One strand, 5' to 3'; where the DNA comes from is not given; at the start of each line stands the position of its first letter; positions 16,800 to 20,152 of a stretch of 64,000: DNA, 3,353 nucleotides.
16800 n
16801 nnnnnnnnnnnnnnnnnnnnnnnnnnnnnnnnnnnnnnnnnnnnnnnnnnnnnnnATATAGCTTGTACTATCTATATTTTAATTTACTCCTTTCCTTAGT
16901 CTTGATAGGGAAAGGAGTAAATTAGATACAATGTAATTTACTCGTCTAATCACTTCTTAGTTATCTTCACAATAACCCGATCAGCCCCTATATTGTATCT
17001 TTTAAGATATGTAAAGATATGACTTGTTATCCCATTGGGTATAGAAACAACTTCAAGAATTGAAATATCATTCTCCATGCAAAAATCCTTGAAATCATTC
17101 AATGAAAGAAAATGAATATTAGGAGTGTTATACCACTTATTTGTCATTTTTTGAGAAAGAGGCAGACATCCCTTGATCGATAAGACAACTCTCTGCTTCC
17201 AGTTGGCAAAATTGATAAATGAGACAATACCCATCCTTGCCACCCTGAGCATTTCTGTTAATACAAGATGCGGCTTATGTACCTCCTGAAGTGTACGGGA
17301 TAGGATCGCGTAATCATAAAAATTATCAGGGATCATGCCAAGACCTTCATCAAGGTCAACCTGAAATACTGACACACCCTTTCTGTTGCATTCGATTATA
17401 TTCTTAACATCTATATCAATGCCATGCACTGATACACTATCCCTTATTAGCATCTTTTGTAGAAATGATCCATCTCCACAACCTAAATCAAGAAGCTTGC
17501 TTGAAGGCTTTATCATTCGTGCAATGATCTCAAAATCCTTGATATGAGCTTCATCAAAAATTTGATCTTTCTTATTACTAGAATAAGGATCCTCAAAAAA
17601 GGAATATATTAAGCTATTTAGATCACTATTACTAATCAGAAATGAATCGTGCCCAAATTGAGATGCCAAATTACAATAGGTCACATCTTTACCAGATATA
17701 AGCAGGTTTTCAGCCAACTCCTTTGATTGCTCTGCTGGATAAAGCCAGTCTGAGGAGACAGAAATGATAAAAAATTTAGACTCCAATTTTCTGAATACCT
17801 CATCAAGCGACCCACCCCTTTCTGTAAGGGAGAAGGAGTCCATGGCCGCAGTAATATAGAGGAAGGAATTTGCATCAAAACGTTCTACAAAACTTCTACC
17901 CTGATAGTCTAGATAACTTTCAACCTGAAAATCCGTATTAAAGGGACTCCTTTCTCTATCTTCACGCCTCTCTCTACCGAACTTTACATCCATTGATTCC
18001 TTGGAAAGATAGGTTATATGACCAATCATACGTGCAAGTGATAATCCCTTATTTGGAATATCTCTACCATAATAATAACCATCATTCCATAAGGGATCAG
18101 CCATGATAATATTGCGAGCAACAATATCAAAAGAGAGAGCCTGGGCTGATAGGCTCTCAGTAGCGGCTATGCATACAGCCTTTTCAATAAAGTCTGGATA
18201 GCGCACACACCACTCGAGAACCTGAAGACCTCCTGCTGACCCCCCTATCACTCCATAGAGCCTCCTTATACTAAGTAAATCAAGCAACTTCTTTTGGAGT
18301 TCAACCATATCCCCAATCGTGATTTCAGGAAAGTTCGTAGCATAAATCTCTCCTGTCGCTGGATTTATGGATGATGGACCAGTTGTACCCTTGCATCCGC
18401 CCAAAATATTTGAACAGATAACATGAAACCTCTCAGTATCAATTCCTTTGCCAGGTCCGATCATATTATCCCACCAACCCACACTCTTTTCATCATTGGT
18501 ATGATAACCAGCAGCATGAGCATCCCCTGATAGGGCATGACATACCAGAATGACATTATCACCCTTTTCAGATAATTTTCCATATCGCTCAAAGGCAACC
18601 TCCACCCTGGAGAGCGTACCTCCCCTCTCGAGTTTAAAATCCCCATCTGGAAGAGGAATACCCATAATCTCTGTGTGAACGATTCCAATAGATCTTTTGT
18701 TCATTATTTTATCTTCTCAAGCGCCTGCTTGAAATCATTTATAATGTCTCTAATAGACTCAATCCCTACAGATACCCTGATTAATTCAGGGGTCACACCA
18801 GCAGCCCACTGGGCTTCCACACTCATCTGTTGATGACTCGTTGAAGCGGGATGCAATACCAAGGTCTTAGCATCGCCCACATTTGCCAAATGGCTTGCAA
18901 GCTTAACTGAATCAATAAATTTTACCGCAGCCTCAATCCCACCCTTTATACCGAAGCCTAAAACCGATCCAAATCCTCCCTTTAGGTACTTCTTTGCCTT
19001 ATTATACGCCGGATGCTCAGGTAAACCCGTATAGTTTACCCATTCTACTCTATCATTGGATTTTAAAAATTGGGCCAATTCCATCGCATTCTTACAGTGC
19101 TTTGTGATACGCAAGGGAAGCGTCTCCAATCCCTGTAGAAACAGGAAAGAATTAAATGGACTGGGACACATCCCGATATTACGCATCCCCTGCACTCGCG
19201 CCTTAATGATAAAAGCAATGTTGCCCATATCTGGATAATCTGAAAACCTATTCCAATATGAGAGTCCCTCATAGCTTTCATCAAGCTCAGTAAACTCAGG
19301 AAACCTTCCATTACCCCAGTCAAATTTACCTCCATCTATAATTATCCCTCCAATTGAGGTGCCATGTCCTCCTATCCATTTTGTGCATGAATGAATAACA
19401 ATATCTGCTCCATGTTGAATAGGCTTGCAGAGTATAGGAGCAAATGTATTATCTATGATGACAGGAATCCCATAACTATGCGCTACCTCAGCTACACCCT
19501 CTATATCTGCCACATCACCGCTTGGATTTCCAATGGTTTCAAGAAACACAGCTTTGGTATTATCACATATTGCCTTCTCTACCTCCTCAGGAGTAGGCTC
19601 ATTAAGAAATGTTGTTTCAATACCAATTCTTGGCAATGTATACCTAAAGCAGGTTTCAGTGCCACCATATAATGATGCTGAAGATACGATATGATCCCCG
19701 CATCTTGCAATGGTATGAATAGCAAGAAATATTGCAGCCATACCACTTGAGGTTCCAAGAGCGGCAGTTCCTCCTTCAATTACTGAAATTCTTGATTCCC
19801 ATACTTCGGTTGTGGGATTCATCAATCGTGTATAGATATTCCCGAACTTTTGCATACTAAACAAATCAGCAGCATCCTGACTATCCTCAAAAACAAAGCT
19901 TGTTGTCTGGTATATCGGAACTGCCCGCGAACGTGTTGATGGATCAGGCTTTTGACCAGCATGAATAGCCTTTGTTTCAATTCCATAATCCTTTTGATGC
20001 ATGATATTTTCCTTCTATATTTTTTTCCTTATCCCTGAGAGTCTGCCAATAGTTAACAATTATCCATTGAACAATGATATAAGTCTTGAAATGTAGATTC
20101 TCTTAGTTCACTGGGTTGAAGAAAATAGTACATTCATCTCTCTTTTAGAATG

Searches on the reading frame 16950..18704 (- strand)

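Call 73: search_protein_families(library=pfam, proteins=[window:16950-18704:-], max_evalue=0.00001)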
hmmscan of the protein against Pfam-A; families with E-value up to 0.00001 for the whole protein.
window:16950-18704:- (584 aa): 6 families
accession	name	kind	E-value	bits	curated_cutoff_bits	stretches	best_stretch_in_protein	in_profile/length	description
PF07021.18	MetW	-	4.9e-54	183.3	21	1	389-555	2-168/193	Methionine biosynthesis protein MetW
PF00561.26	Abhydrolase_1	-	4.9e-23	82.5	25.8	1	50-355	1-241/245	alpha/beta hydrolase fold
PF13847.12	Methyltransf_31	-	3.3e-09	37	27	1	399-497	2-109/145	Methyltransferase domain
PF08241.18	Methyltransf_11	-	6e-09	36.9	21.2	1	405-491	1-89/95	Methyltransferase domain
PF13649.12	Methyltransf_25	-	7.3e-08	33.4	27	1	405-491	2-95/97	Methyltransferase domain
PF13489.12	Methyltransf_23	-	1.5e-07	31.7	27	1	394-489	13-108/164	Methyltransferase domain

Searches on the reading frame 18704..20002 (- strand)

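Call 73: search_protein_families(library=pfam, proteins=[window:18704-20002:-], max_evalue=0.00001)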
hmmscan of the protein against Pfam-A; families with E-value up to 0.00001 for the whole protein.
window:18704-20002:- (432 aa): 4 families
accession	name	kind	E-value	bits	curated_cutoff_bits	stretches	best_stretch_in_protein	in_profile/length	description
PF01053.26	Cys_Met_Meta_PP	-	5.7e-133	443.6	27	1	9-429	1-381/381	Cys/Met metabolism PLP-dependent enzyme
PF00155.27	Aminotran_1_2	-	3.8e-07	30.1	19.7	1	81-193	68-194/361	Aminotransferase class I and II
PF01041.23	DegT_DnrJ_EryC1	-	8.5e-07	28.9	19.8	1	63-185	24-146/360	DegT/DnrJ/EryC1/StrS aminotransferase family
PF00266.25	Aminotran_5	-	1.2e-06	28.3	21.5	1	134-217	125-210/371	Aminotransferase class-V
